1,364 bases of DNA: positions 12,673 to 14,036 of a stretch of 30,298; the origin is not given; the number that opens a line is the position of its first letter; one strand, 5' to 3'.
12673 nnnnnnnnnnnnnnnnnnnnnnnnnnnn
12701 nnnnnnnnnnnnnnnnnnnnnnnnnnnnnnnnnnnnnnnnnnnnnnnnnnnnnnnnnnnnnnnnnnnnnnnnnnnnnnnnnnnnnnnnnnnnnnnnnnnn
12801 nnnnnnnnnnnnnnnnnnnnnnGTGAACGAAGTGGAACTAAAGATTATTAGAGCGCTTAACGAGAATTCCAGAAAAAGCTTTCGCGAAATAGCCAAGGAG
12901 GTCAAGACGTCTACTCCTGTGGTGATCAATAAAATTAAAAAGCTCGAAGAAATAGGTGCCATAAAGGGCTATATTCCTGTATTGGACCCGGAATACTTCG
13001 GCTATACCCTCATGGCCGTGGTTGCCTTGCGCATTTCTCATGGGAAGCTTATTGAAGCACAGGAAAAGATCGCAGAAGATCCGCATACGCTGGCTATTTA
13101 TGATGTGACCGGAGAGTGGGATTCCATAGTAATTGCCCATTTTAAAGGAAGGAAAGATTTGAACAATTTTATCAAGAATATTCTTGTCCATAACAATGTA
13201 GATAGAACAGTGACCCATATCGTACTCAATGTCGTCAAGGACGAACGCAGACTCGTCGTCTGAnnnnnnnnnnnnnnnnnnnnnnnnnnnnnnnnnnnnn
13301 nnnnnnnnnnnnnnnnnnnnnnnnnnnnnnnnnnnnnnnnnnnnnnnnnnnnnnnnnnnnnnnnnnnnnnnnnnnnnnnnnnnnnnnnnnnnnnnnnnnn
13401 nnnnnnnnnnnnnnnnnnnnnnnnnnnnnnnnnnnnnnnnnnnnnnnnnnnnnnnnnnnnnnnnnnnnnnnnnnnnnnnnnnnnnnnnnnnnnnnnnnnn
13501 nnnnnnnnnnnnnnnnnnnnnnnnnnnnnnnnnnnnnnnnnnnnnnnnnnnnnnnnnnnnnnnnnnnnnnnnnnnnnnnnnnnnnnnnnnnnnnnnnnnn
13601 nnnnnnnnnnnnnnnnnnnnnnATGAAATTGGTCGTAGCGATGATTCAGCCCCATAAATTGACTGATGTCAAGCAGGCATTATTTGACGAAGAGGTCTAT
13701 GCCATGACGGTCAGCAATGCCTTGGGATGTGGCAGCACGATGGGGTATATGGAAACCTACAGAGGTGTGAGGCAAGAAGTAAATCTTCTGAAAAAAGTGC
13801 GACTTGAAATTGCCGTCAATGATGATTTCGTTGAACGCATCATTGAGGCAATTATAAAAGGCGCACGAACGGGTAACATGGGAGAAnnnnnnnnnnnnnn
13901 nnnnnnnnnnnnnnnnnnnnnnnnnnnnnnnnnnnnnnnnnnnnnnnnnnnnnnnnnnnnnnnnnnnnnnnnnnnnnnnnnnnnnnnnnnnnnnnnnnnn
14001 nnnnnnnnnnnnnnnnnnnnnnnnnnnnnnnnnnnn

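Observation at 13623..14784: Out-of-frame junction of a truncated P-II gene with an N-terminally truncated flotillin gene: a deletion scar or unusual fusion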

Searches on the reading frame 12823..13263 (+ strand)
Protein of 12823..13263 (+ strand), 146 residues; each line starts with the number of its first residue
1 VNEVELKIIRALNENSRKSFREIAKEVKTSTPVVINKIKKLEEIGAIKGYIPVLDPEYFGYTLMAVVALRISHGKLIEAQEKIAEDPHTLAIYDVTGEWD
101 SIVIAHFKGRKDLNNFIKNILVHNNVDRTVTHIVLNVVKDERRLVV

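Call 6: search_protein_families(library=pfam, proteins=[window:12823-13263:+], max_evalue=0.01)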
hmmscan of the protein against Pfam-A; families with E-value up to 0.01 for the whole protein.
window:12823-13263:+ (146 aa): 9 families
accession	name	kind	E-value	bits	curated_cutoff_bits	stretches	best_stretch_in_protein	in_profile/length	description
PF01037.27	AsnC_trans_reg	-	1.2e-11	44.8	25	1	69-136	3-72/73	Lrp/AsnC ligand binding domain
PF13412.12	HTH_24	-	4.6e-10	39.3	21.9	1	1-48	1-48/48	Winged helix-turn-helix DNA-binding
PF13404.12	HTH_AsnC-type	-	3e-09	37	27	1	1-42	1-42/42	AsnC-type helix-turn-helix domain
PF25212.1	HVO_A0114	-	7.5e-05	22.9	27.6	1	2-48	21-67/84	HVO_A0114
PF01022.26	HTH_5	-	8e-05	22.9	22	1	6-45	5-43/47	Bacterial regulatory protein, arsR family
PF08279.18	HTH_11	-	0.00028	21.1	25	1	6-46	3-44/55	HTH domain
PF01047.28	MarR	-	0.00029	21.1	24.6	1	2-47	2-47/59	MarR family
PF13601.12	HTH_34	-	0.0037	17.8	27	1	4-48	1-45/80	Winged helix DNA-binding domain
PF09756.15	DDRGK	-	0.0058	16.7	27.8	1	7-51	103-147/188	DDRGK domain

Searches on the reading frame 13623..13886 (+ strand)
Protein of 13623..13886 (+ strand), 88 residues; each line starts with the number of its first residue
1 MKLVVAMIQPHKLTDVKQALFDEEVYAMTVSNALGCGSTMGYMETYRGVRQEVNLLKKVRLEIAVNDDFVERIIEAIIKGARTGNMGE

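Call 10: find_homologous_proteins(query=window:13623-13886:+)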
Query seq(88 aa) (88 aa): 6180 proteins with E <= 0.001 among 6184 candidates; the best 120 are listed.
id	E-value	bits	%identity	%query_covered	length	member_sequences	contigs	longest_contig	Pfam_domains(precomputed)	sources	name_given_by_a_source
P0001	3.2e-48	179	99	100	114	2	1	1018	PF00543.28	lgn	-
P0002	4.4e-46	172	94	100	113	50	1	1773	PF00543.28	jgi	jgi:nitrogen regulatory protein P-II 2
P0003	2.1e-44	167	92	100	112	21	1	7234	PF00543.28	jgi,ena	-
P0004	3.0e-44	166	91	100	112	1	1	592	PF00543.28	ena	-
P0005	5.8e-44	165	91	100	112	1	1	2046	PF00543.28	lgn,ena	-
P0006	1.3e-42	161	89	99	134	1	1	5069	PF00543.28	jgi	jgi:nitrogen regulatory protein P-II 1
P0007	3.2e-42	160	85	100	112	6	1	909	PF00543.28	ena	-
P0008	1.7e-41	157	83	100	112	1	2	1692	PF00543.28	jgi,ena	-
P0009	5.9e-41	156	84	100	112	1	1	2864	PF00543.28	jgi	jgi:nitrogen regulatory protein P-II 1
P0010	6.0e-41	156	85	100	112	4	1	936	PF00543.28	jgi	jgi:nitrogen regulatory protein P-II 2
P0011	2.2e-40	154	83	100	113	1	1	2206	PF00543.28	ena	-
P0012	2.3e-40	154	83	100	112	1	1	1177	PF00543.28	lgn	-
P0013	3.3e-40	153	81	100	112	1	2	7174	PF00543.28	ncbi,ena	-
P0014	4.4e-40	153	83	100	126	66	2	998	PF00543.28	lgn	-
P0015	4.4e-40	153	83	100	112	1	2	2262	PF00543.28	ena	-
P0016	4.4e-40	153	83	100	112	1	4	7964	PF00543.28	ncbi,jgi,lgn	ncbi:MAG: P-II family nitrogen regulator [Desulfobacteraceae bacterium]|jgi:nitrogen regulatory prot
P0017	4.4e-40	153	83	100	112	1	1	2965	PF00543.28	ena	-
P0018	4.4e-40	153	83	100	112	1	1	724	PF00543.28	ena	-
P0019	4.4e-40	153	83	100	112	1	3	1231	PF00543.28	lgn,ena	-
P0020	4.4e-40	153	82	100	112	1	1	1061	PF00543.28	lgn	-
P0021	6.1e-40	152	83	100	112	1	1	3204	PF00543.28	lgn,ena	-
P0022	8.3e-40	152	83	100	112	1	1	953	PF00543.28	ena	-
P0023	8.4e-40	152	82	100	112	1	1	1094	PF00543.28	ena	-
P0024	8.5e-40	152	82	100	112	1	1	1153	PF00543.28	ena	-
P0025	1.0e-39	152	81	100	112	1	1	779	PF00543.28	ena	-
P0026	1.2e-39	151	82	100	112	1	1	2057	PF00543.28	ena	-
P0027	1.2e-39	151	82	100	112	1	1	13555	PF00543.28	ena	-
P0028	1.2e-39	151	82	100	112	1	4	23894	PF00543.28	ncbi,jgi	ncbi:MAG: P-II family nitrogen regulator [Desulfobacteraceae bacterium]|jgi:nitrogen regulatory prot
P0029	1.7e-39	151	81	100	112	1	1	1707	PF00543.28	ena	-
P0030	1.7e-39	151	83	100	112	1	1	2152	PF00543.28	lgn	-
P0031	2.2e-39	151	81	100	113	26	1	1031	PF00543.28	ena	-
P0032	2.3e-39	150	82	100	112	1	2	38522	PF00543.28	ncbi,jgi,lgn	-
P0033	3.0e-39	150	78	100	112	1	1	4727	PF00543.28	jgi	jgi:nitrogen regulatory protein P-II 1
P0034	3.1e-39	150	81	100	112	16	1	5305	PF00543.28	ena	-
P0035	3.3e-39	150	82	100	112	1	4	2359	PF00543.28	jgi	jgi:nitrogen regulatory protein P-II 1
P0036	4.4e-39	150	80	100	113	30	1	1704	PF00543.28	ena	-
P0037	4.5e-39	150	78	100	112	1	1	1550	PF00543.28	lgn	-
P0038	5.8e-39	149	81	100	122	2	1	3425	PF00543.28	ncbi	-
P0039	6.1e-39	149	81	100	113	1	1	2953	PF00543.28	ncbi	-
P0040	6.2e-39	149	81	100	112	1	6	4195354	PF00543.28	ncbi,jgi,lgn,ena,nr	ncbi:MAG: P-II family nitrogen regulator [Deltaproteobacteria bacterium]|nr:MAG: P-II family nitroge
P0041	6.2e-39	149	81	100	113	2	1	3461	PF00543.28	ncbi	-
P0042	6.3e-39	149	81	100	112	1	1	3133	PF00543.28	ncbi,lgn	-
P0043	6.4e-39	149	82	100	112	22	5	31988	PF00543.28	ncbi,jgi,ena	ncbi:MAG: P-II family nitrogen regulator [Desulfobacteraceae bacterium]|jgi:nitrogen regulatory prot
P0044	1.5e-38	148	80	100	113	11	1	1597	PF00543.28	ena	-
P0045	1.7e-38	148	80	100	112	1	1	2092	PF00543.28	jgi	jgi:nitrogen regulatory protein P-II 1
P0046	1.7e-38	148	80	100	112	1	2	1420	PF00543.28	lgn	-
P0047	1.8e-38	148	81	100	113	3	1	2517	PF00543.28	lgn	-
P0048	2.3e-38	147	80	100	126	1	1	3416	PF00543.28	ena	-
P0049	3.3e-38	147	80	100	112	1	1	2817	PF00543.28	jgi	jgi:nitrogen regulatory protein P-II 2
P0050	4.6e-38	146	80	100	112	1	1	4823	PF00543.28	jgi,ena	-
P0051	6.4e-38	146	78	100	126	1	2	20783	PF00543.28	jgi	jgi:nitrogen regulatory protein P-II 1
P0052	7.5e-38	146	77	100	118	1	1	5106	PF00543.28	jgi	jgi:nitrogen regulatory protein P-II 1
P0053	1.1e-37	145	80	100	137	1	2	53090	PF00543.28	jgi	jgi:nitrogen regulatory protein P-II 1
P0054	1.2e-37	145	80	100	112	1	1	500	PF00543.28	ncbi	-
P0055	1.4e-37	145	77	100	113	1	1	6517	PF00543.28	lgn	-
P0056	1.7e-37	145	80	100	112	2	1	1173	PF00543.28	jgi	jgi:nitrogen regulatory protein P-II 2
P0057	2.1e-37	144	80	100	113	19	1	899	PF00543.28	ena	-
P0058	2.3e-37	144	78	100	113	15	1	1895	PF00543.28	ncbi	-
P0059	2.5e-37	144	76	100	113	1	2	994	PF00543.28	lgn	-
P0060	2.5e-37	144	77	100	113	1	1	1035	PF00543.28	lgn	-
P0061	2.9e-37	144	81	98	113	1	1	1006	PF00543.28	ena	-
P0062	3.6e-37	144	76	100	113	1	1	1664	PF00543.28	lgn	-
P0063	3.9e-37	143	80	100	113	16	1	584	PF00543.28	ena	-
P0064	4.5e-37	143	77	100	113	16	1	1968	PF00543.28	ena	-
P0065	4.9e-37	143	77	100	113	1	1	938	PF00543.28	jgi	jgi:nitrogen regulatory protein P-II 1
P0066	5.2e-37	143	77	100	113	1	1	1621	PF00543.28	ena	-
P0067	6.3e-37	143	82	93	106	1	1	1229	PF00543.28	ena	-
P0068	6.6e-37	143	77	100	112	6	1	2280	PF00543.28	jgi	jgi:nitrogen regulatory protein P-II 2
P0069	6.7e-37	143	78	100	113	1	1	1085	PF00543.28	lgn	-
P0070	6.9e-37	143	78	100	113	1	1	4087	PF00543.28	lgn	-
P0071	9.0e-37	142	75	100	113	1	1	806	PF00543.28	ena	-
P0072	1.8e-36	141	77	100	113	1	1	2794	PF00543.28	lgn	-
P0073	1.9e-36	141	78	100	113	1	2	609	PF00543.28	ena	-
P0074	1.9e-36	141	78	100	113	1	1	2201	PF00543.28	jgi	jgi:nitrogen regulatory protein P-II 2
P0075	2.2e-36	141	76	100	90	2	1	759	PF00543.28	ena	-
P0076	2.5e-36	141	78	100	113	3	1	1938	PF00543.28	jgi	-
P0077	2.6e-36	141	75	100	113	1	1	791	PF00543.28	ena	-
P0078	2.6e-36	141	75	100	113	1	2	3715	PF00543.28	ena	-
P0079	2.7e-36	141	76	100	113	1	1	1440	PF00543.28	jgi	jgi:nitrogen regulatory protein P-II 1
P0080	2.7e-36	141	76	100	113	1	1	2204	PF00543.28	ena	-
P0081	2.7e-36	141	77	100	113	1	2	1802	PF00543.28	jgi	jgi:nitrogen regulatory protein P-II 1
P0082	3.0e-36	141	77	100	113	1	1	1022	PF00543.28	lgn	-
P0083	3.5e-36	140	76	100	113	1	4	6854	PF00543.28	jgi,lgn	jgi:nitrogen regulatory protein P-II 2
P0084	3.5e-36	140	76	100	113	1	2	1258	PF00543.28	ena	-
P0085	3.5e-36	140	77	100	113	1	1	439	PF00543.28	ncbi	-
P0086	3.6e-36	140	77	100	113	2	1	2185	PF00543.28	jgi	-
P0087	3.6e-36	140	76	100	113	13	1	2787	PF00543.28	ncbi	-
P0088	3.7e-36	140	77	100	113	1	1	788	PF00543.28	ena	-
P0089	3.7e-36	140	76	100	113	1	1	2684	PF00543.28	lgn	-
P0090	3.8e-36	140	78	100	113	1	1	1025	PF00543.28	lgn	-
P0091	4.5e-36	140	75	100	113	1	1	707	PF00543.28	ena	-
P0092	4.8e-36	140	75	100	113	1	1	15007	PF00543.28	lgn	-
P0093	4.8e-36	140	75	100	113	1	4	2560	PF00543.28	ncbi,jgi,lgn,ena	-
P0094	4.9e-36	140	75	100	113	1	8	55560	PF00543.28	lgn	-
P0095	4.9e-36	140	75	100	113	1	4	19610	PF00543.28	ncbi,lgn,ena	-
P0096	5.0e-36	140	78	100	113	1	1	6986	PF00543.28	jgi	jgi:nitrogen regulatory protein P-II 1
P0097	6.5e-36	140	77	100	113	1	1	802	PF00543.28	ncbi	-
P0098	6.5e-36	140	77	100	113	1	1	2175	PF00543.28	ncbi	-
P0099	6.5e-36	140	75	100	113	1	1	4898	PF00543.28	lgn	-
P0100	6.7e-36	139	76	100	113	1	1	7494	PF00543.28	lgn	-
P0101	6.8e-36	139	77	100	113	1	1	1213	PF00543.28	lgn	-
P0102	6.9e-36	139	74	100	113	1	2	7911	PF00543.28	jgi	jgi:nitrogen regulatory protein P-II 2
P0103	6.9e-36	139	77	100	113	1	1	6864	PF00543.28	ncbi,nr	ncbi:MAG: transcriptional regulator [Candidatus Omnitrophica bacterium]|nr:transcriptional regulator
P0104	6.9e-36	139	76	100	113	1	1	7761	PF00543.28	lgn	-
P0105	7.0e-36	139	76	100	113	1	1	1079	PF00543.28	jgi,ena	-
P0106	7.1e-36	139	76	100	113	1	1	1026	PF00543.28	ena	-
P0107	7.1e-36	139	76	100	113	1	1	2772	PF00543.28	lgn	-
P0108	8.4e-36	139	76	100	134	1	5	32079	PF00543.28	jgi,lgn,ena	-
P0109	8.6e-36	139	77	100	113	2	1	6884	PF00543.28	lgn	-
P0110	8.9e-36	139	76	100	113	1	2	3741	PF00543.28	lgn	-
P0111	9.1e-36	139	75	100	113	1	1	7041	PF00543.28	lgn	-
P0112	9.3e-36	139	75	100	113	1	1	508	PF00543.28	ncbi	-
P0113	9.4e-36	139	76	100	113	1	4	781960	PF00543.28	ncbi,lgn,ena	-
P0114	9.4e-36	139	76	100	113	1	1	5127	PF00543.28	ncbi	-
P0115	9.4e-36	139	78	100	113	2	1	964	PF00543.28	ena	-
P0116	9.4e-36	139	74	100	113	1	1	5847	PF00543.28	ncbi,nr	ncbi:MAG: P-II family nitrogen regulator [Candidatus Omnitrophica bacterium]|nr:P-II family nitrogen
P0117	9.7e-36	139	73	100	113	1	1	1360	PF00543.28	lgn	-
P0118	1.0e-35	139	76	100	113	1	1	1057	PF00543.28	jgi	-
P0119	1.0e-35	139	77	100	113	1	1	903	PF00543.28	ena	-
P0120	1.1e-35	139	76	100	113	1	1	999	PF00543.28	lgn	-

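Call 12: find_encoding_contigs(protein=P0001, flank=10000, max_places=10)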
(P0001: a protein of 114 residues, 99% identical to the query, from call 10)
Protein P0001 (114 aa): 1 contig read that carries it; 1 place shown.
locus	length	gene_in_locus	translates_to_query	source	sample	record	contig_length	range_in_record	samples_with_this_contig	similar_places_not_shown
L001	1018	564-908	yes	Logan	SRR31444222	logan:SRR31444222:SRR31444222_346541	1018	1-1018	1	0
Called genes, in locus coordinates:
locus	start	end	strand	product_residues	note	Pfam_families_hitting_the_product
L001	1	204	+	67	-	?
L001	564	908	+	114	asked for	PF00543:P-II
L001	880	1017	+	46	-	?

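Call 13: find_encoding_contigs(protein=P0003, flank=10000, max_places=6)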
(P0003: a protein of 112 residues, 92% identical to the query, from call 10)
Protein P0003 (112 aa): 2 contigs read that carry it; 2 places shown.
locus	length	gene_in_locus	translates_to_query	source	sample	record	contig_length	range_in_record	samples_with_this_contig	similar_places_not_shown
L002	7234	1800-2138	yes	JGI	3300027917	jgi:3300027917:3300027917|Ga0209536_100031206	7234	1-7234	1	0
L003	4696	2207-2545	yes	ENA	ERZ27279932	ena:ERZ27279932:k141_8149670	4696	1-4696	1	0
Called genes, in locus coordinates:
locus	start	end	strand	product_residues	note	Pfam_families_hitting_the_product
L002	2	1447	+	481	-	?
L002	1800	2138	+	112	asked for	PF00543:P-II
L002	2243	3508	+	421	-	PF01145:Band_7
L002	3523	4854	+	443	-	PF03951:Gln-synt_N, PF00120:Gln-synt_C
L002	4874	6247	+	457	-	PF00909:Ammonium_transp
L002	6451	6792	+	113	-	PF00543:P-II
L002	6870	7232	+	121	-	?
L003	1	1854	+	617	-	?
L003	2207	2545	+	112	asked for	PF00543:P-II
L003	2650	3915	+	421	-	PF01145:Band_7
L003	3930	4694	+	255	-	?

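Call 17: find_encoding_contigs(protein=P0002, flank=10000, max_places=6)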
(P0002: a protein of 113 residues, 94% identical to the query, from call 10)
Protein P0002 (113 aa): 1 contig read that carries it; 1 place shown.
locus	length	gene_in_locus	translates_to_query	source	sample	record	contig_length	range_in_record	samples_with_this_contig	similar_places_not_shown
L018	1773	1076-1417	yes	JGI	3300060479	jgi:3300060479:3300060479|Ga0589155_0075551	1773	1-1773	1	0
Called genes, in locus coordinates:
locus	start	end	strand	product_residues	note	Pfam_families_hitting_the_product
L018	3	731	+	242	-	?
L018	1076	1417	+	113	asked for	PF00543:P-II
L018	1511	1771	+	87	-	?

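Call 24: list_cluster_members(proteins=[P0001])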
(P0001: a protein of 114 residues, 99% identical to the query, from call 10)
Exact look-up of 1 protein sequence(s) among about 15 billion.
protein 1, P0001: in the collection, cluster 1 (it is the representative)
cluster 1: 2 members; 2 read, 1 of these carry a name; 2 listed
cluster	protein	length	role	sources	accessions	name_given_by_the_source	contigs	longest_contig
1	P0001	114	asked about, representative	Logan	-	-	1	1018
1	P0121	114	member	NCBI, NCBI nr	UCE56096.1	MAG: P-II family nitrogen regulator [Desulfobacterales bacterium]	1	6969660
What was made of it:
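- Closest known: Deletion-generated pseudogene remnants in bacterial genomes. Different: GenBank annotates the 114-aa ORF as an ordinary 'P-II family nitrogen regulator' (call 24).
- The window comes from a metagenome-assembled genome (call 24).
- Tried and rejected: The homology search and the cluster listing then found UCE56096.1 and the Logan copy (calls 10, 24).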

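Call 44: search_protein_families(library=ncbifam, proteins=[P0003], max_evalue=0.00001)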
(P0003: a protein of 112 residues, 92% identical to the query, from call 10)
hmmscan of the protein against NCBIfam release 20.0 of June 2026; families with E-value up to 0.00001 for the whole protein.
P0003 (112 aa): 2 families
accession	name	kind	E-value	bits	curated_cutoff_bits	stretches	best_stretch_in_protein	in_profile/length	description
NF008111.0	PRK10858.1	equivalog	2.4e-29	102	202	1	1-112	1-112/112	nitrogen regulatory protein P-II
NF007946.0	PRK10665.1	equivalog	1.8e-28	99.5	181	1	1-109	1-109/112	P-II family nitrogen regulator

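Call 49: find_encoding_contigs(protein=P0113, flank=6000, max_places=3)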
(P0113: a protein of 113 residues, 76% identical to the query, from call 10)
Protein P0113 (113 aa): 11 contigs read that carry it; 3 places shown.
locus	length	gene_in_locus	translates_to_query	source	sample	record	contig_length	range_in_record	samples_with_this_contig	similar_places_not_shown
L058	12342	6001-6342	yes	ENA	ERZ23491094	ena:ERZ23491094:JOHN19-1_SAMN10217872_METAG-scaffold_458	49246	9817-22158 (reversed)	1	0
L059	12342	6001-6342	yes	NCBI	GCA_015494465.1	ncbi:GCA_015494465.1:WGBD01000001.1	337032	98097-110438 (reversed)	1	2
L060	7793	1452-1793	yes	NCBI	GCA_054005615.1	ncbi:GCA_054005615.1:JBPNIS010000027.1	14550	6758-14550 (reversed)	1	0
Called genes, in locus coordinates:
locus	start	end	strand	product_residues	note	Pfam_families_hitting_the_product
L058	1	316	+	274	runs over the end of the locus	PF00528:BPD_transp_1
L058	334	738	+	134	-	PF02537:CRCB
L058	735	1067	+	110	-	PF02641:DUF190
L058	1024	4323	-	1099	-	-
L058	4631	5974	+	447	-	PF00909:Ammonium_transp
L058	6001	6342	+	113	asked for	PF00543:P-II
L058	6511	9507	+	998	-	PF00270:DEAD, PF04851:ResIII (weak), PF00271:Helicase_C, PF01751:Toprim, PF01131:Topoisom_bac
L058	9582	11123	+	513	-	PF00117:GATase, PF07722:Peptidase_C26 (faint), PF02540:NAD_synthase (weak), PF03054:tRNA_Me_trans (weak), PF00958:GMP_synt_C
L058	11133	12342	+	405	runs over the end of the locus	PF00890:FAD_binding_2, PF01266:DAO (weak), PF01494:FAD_binding_3, PF03486:HI0933_like (weak), PF07992:Pyr_redox_2, PF12831:FAD_oxidored (weak), PF13450:NAD_binding_8 (weak), PF00070:Pyr_redox, +7 more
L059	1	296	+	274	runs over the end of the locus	PF00528:BPD_transp_1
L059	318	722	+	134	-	PF02537:CRCB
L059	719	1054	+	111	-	PF02641:DUF190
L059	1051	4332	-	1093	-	-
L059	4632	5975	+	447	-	PF00909:Ammonium_transp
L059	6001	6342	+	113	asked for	PF00543:P-II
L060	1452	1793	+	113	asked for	PF00543:P-II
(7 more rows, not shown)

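Call 50: find_encoding_contigs(protein=P0103, flank=6000, max_places=3)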
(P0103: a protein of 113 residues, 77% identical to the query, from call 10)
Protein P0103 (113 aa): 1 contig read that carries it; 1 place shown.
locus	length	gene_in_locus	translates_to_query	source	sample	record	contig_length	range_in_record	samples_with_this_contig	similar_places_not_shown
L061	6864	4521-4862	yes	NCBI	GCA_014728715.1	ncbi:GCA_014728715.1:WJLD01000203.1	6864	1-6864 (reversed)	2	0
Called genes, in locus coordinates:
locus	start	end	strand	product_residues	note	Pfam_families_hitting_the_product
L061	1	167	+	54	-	PF00120:Gln-synt_C (weak)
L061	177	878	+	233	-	PF01590:GAF, PF13185:GAF_2, PF13492:GAF_3, PF03861:ANTAR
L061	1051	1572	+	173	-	PF00196:GerE (weak)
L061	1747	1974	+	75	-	PF00543:P-II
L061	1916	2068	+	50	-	-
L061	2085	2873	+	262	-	-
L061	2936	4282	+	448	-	PF00909:Ammonium_transp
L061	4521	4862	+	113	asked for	PF00543:P-II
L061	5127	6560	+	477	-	PF03951:Gln-synt_N, PF00120:Gln-synt_C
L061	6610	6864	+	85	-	?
